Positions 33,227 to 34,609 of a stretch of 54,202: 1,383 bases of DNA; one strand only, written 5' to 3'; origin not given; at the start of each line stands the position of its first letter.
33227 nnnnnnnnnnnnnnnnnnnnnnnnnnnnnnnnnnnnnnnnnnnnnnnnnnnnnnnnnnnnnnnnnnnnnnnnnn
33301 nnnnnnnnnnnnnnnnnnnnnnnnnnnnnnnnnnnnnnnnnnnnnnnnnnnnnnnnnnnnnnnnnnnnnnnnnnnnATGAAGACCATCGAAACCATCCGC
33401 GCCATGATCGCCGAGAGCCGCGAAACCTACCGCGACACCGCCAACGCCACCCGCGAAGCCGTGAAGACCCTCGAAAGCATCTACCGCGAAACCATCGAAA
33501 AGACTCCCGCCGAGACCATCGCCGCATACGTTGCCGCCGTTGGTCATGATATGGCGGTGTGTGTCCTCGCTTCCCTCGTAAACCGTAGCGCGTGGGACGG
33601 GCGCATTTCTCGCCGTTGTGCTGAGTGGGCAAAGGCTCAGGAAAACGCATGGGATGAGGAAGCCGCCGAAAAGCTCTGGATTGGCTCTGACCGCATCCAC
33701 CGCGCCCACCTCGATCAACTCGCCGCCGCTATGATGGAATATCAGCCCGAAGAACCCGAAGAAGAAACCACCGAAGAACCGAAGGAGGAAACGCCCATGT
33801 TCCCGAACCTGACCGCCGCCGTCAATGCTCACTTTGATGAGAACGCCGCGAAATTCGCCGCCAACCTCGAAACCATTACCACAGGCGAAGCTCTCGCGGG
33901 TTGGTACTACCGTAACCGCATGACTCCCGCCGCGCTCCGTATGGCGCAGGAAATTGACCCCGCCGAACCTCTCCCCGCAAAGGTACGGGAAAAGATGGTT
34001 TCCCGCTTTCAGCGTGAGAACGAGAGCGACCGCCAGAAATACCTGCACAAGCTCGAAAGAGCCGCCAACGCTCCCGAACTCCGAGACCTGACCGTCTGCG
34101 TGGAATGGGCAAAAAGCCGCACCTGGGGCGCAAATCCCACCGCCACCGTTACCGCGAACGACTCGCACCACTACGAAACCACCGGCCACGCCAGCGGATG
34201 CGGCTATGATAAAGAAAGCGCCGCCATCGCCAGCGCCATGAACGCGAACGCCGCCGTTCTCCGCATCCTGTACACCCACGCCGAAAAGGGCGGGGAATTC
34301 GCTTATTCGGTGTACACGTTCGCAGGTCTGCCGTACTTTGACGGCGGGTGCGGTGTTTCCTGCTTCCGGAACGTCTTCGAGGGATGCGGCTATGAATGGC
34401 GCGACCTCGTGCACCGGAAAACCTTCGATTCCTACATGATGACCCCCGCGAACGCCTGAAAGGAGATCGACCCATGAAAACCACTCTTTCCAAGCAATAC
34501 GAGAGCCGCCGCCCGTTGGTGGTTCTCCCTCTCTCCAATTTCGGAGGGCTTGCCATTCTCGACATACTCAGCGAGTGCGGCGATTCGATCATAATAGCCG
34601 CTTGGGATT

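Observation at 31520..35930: A 4.4-kb island carrying a resolvase, with foreign composition, separates terS from terL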

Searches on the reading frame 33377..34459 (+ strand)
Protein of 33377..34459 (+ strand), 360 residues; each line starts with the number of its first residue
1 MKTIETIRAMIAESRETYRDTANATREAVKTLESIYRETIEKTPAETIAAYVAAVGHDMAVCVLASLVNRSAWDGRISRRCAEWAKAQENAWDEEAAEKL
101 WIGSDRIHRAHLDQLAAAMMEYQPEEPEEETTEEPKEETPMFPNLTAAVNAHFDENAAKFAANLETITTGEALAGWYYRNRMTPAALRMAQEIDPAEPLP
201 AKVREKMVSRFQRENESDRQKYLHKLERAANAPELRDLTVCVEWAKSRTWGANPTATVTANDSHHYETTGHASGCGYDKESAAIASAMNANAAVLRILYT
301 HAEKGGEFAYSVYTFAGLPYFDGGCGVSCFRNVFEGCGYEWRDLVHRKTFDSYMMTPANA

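Call 3: search_protein_families(library=pfam, proteins=[window:33377-34459:+], max_evalue=0.01)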
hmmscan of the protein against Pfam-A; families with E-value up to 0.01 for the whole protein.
window:33377-34459:+ (360 aa): 1 family
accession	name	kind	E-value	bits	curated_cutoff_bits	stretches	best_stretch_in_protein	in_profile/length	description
PF12960.12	DUF3849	-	2.9e-05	24.5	25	1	13-104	13-106/123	Protein of unknown function (DUF3849)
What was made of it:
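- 33377..34459 (+): orf360: a DUF3849-like N-terminal domain plus a conserved C-terminal domain of about 215 aa of unknown function. DUF3849 at 2.9e-5, just below Pfam's cut-off (call 3).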

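Call 4: search_protein_families(library=phrogs, proteins=[window:33377-34459:+], max_evalue=0.01)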
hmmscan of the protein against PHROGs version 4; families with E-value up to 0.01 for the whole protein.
window:33377-34459:+ (360 aa): 1 family
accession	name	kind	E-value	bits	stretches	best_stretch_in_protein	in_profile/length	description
phrog_7028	-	unknown function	0.00099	20.3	1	261-290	67-96/130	-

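Call 24: find_homologous_proteins(query=window:33377-34459:+, max_evalue=0.001)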
Query window:33377-34459:+ (360 aa): 574 proteins with E <= 0.001 among 6552 candidates; the best 120 are listed.
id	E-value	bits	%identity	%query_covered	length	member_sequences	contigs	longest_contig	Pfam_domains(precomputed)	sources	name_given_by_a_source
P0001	1.8e-232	789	97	100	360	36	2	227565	PF12960.13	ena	-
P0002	1.3e-198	677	83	100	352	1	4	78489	-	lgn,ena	-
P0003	1.3e-152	526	87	69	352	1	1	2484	-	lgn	-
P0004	9.3e-152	523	98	64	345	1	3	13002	-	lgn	-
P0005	1.0e-151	523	98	64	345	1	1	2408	-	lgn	-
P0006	1.5e-151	523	98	64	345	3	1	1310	-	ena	-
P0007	2.8e-151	522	98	64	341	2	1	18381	-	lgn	-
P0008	3.1e-151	521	98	64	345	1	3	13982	-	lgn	-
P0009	6.2e-150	517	97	64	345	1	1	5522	-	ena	-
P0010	8.5e-150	517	97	64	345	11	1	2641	-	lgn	-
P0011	8.9e-150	517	97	64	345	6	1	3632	-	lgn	-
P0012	1.5e-149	516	97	64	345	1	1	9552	-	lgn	-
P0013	3.9e-149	515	97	64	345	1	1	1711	-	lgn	-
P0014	2.4e-147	509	93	66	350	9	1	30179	-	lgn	-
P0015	3.5e-144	498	94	61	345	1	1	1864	-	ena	-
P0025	3.5e-87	311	47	87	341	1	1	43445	-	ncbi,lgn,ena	-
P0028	1.1e-83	299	60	62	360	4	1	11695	-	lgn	-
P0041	7.2e-77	277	56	65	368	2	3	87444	-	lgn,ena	-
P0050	6.2e-76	274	55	63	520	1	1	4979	-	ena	-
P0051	8.1e-76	274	53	66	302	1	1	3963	-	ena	-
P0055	2.0e-75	272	56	65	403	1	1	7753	-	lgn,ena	-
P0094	4.3e-67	245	52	61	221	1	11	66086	-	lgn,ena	-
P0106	1.8e-64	236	43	99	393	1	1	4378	-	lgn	-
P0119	3.6e-60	222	49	60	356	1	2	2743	-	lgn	-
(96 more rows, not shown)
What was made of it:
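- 33377..34459 (+): 574 homologues (call 24).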

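Call 25: find_encoding_contigs(protein=P0001, flank=10000, max_places=3)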
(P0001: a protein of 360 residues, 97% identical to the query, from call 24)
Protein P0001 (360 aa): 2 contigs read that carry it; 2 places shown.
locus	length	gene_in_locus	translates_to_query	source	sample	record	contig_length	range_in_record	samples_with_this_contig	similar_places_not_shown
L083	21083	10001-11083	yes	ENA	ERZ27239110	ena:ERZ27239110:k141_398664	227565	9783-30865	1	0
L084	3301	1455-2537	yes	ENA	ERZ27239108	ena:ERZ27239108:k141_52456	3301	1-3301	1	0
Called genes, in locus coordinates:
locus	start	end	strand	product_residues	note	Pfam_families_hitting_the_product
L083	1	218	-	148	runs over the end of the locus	-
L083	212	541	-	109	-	PF16478:DUF5055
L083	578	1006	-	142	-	PF16460:Phage_TTP_11 (weak)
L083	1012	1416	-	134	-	-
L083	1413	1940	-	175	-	-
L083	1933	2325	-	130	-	-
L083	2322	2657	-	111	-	PF05135:Phage_connect_1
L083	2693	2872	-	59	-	-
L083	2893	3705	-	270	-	-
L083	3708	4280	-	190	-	-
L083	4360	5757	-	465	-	PF05133:SPP1_portal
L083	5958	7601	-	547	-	-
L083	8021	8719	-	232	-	-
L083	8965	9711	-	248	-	PF00239:Resolvase, PF07508:Recombinase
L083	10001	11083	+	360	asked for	PF12960:DUF3849 (weak)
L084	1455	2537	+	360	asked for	PF12960:DUF3849 (weak)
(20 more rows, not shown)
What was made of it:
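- On Phage satellite (PICI-like): The block stays inside the prophage in a 227-kb contig (call 25).
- The cargo is found next to a different recombinase (call 25).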

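Call 26: find_encoding_contigs(protein=P0002, flank=10000, max_places=4)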
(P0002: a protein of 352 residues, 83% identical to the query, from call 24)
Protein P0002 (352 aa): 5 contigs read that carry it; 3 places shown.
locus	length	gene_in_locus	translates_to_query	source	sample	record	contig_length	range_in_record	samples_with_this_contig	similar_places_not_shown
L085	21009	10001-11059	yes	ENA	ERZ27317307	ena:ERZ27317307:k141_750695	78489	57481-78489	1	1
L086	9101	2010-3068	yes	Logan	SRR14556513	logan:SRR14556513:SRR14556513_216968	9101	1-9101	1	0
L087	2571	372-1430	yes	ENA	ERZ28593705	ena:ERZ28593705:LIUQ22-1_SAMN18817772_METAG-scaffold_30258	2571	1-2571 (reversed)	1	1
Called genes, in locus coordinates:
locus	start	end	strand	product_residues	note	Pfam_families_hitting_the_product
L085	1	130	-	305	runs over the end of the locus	PF03837:RecT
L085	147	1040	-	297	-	PF07083:DUF1351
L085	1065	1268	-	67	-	-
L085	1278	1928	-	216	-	PF09588:YqaJ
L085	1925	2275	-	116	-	-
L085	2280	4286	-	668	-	PF00145:DNA_methylase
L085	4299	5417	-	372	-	PF00712:DNA_pol3_beta, PF02767:DNA_pol3_beta_2, PF02768:DNA_pol3_beta_3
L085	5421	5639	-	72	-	-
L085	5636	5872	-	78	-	PF01381:HTH_3 (weak), PF12844:HTH_19 (weak), PF13560:HTH_31 (weak)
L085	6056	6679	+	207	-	PF01381:HTH_3 (weak)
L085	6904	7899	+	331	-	PF00589:Phage_integrase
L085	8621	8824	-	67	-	-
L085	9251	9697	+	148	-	-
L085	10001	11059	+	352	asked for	-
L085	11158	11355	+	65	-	-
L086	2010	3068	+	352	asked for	-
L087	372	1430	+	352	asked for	-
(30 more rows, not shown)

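Call 36: search_solved_structures(query=A1, max_evalue=1)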
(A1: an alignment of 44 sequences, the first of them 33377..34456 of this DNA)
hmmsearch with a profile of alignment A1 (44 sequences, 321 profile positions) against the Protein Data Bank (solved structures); distinct sequences matched with E-value up to 1: 3.
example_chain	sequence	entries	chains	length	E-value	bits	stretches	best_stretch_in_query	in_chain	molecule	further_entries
3umh_A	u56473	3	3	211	0.39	13.5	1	57-202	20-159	Amyloid beta A4 protein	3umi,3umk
3nyj_A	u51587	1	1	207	0.54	13.1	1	55-202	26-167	Amyloid beta A4 protein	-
3nyl_A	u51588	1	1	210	0.56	13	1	55-202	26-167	Amyloid beta (A4) protein (Peptidase nexin-II, Alzheimer disease), isoform CRA_b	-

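Call 37: find_encoding_contigs(protein=P0094, flank=8000, max_places=4)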
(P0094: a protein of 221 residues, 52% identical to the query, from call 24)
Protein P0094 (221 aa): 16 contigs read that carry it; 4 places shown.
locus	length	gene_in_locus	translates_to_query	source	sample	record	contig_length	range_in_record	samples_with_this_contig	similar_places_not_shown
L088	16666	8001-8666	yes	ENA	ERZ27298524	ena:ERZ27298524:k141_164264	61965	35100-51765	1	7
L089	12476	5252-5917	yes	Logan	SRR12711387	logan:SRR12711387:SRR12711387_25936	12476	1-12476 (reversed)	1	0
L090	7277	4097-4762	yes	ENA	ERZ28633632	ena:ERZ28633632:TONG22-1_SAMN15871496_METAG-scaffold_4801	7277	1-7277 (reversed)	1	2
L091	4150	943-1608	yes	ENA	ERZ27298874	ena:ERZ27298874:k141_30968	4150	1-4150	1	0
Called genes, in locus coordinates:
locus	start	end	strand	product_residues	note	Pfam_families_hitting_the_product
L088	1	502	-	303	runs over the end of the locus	-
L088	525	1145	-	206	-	-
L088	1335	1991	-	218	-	PF04233:Phage_Mu_F (weak)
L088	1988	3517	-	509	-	PF05133:SPP1_portal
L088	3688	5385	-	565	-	PF22530:Terminase-T7_RNaseH-like (weak)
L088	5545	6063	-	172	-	-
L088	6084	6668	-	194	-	PF00239:Resolvase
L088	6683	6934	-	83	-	PF13744:HTH_37 (weak), PF01381:HTH_3 (weak), PF13443:HTH_26 (weak)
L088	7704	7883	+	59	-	-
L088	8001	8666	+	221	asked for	-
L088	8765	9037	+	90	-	-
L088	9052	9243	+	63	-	-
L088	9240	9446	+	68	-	-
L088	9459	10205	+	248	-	PF01580:FtsK_SpoIIIE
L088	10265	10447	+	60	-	-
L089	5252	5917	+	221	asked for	-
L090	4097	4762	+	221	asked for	-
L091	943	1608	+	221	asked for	-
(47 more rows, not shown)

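Call 38: find_encoding_contigs(protein=P0025, flank=8000, max_places=2)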
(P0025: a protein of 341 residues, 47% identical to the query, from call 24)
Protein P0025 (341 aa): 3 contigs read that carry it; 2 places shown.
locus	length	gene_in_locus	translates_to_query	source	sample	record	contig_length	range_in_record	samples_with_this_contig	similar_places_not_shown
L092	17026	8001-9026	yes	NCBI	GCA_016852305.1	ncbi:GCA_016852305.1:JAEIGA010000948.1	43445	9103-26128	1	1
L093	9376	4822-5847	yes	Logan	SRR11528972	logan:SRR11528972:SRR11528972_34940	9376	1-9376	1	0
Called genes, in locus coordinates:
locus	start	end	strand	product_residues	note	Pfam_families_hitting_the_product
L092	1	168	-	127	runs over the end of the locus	-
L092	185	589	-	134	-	-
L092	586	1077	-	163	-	-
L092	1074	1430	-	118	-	-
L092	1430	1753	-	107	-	PF05135:Phage_connect_1 (weak)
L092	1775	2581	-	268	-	-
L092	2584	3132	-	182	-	-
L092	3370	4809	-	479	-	PF05133:SPP1_portal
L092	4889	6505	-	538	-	-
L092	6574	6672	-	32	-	-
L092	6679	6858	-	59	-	-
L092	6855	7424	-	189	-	PF00239:Resolvase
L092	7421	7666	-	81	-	-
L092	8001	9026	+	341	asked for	-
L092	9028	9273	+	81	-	-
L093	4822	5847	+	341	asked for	-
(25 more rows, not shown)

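Call 41: predict_structure(alignment_id=A1)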
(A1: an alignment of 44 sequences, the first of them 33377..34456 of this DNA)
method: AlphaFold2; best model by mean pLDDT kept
length: 360 residues; sequences in the alignment: 44
mean_pLDDT: 92.4   pTM: 0.67
mean pLDDT of the five models: 92.4, 91.7, 91.2, 90.1, 89.3
residues with pLDDT >= 90: 281; 70-90: 66; 50-70: 11; < 50: 2
segments of 3 or more residues with pLDDT < 50: none
pLDDT, mean of each block of 10 residues (from residue 1): 70 82 91 93 95 93 94 91 93 86 89 97 75 68 98 98 98 97 97 98 97 96 96 96 92 96 93 92 98 98 94 95 94 96 96 92
secondary structure, 60 per line:
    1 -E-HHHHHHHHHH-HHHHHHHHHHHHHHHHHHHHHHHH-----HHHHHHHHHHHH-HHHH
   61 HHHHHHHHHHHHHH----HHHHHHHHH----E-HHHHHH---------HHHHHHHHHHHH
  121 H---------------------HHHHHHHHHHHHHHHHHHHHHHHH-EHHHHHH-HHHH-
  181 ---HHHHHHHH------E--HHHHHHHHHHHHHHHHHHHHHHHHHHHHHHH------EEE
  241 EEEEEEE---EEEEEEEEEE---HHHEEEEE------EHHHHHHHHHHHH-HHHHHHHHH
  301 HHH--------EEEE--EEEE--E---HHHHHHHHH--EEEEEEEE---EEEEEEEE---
elements in order: H4-13 H15-38 H44-55 H57-74 H79-87 H94-99 H109-121 H143-166 H169-174 H176-179 H184-191 H201-231 E238-247 E251-260 E267-271 H279-290 H292-303 E312-315 E318-321 H328-336 E339-346 E350-357
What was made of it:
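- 33377..34459 (+): AF2 model with pLDDT 92.4 (call 41).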

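Call 44: fold_search(model_id=the predicted structure, library=pdb)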
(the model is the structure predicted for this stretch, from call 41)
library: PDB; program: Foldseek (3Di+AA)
matches with E <= 10: 374; with E <= 0.001: 0
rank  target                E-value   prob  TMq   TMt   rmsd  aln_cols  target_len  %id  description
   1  6ekm_A                1.2e-01  0.06  0.08  0.11  21.4       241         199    8  Crystal structure of mammalian Rev7 in complex with human Rev3 second binding site (released 2018-10-10)
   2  8a3u                  1.6e-01  0.07  0.09  0.09  22.6       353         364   14  Crystal structure of a chimeric LOV-Histidine kinase SB2F1 (symmetrical variant, trigonal form with short c-axis) (released 2023-12-20)
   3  7rto_B                2.1e-01  0.20  0.10  0.10  15.2       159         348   16  Cryo-EM structure of bluetongue virus capsid protein VP5 at low endosomal pH intermediate state 2 (released 2021-11-03)
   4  6sga_FT               2.3e-01  0.12  0.12  0.17  19.7       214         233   12  Body domain of the mt-SSU assemblosome from Trypanosoma brucei (released 2019-09-18)
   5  9hny_FR               2.6e-01  0.13  0.12  0.17  17.6       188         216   11  Mitoribosomal small subunit in complex with Mettl15 and Mettl17 (released 2025-03-26)
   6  8a6x_B                3.5e-01  0.06  0.10  0.10  22.9       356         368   14  Crystal structure of a chimeric LOV-Histidine kinase SB2F1 (asymmetrical variant, trigonal form with long c axis) (released 2024-01-10)
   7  6sga_FR               3.7e-01  0.10  0.13  0.17  19.6       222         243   13  Body domain of the mt-SSU assemblosome from Trypanosoma brucei (released 2019-09-18)
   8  9jfj_D                3.7e-01  0.07  0.13  0.15  18.8       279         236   12  Crystal structure of the cytoplasmic domain of ZraS in ADP-bound form (released 2025-03-26)
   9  9hny_FU               4.1e-01  0.14  0.14  0.19  19.4       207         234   11  Mitoribosomal small subunit in complex with Mettl15 and Mettl17 (released 2025-03-26)
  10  9la9_A                4.3e-01  0.06  0.11  0.05  28.1       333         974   11  Munc13-4-Rab27a complex with GppNHp (released 2025-10-01)
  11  6sga_FS               4.5e-01  0.08  0.12  0.14  19.9       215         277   14  Body domain of the mt-SSU assemblosome from Trypanosoma brucei (released 2019-09-18)
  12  5h5v_A                5.0e-01  0.21  0.10  0.10   9.3       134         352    9  Crystal structure of the flagellar cap protein FliD D1-D2-D3 domains from Escherichia coli (released 2017-02-22)
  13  9jfj_B                5.5e-01  0.08  0.12  0.16  15.8       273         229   12  Crystal structure of the cytoplasmic domain of ZraS in ADP-bound form (released 2025-03-26)
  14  8a7f_B                6.1e-01  0.05  0.10  0.10  22.4       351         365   12  Crystal structure of a chimeric LOV-Histidine kinase SB2F1-I66R mutant (asymmetrical variant, trigonal form with long  (released 2024-01-10)
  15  5h5v_F                6.4e-01  0.18  0.10  0.11   9.3       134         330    9  Crystal structure of the flagellar cap protein FliD D1-D2-D3 domains from Escherichia coli (released 2017-02-22)
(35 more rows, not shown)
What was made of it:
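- Tried and rejected: orf360 against the PDB by sequence profile and by Foldseek: nothing (calls 36, 44).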

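Call 50: fold_search(model_id=the predicted structure, library=viral)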
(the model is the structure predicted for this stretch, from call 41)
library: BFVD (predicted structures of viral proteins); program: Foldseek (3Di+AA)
matches with E <= 10: 432; with E <= 0.001: 7
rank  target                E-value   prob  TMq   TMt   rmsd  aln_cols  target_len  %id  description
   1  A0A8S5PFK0            2.2e-24  1.00  0.59  0.75  10.6       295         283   38  Uncharacterized protein [Siphoviridae sp. ctO0R2]
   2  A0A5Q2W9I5            2.1e-14  1.00  0.50  0.81   3.6       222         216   28  (no name in the UniProt tables at hand)
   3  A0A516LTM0            9.3e-11  1.00  0.45  0.75   5.5       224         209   21  (no name in the UniProt tables at hand)
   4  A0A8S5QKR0            6.0e-06  1.00  0.28  0.85   1.5       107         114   34  Uncharacterized protein [Caudovirales sp. ctU7I6]
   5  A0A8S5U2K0            5.8e-05  1.00  0.30  0.52   4.4       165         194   18  Uncharacterized protein [Myoviridae sp. ctCdG12]
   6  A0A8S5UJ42            3.3e-04  1.00  0.28  0.33  21.9       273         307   22  Uncharacterized protein [Siphoviridae sp. ctTDf8]
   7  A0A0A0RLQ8            8.2e-04  1.00  0.28  0.56   4.7       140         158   10  (no name in the UniProt tables at hand)
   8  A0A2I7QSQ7            1.2e-03  1.00  0.24  0.47   5.9       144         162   19  (no name in the UniProt tables at hand)
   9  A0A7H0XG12            1.8e-03  1.00  0.28  0.54   5.1       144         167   16  Uncharacterized protein [Pseudomonas phage phiK7A1]
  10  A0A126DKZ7            2.6e-02  1.00  0.25  0.50   7.3       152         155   10  (no name in the UniProt tables at hand)
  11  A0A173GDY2            5.0e-02  0.28  0.11  0.18  17.6       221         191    8  Uncharacterized protein [Erwinia phage vB_EamM_RAY]
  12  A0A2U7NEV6            5.8e-02  0.28  0.12  0.18  15.8       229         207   11  Uncharacterized protein [Pseudomonas phage PspYZU01]
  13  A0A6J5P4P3            7.9e-02  0.96  0.12  0.32  12.6        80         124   21  Uncharacterized protein [uncultured Caudovirales phage]
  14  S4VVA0                1.1e-01  0.10  0.12  0.07  21.6       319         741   11  Uncharacterized protein [Pandoravirus dulcis]
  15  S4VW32                1.8e-01  0.06  0.09  0.06  22.2       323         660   10  Uncharacterized protein [Pandoravirus salinus]
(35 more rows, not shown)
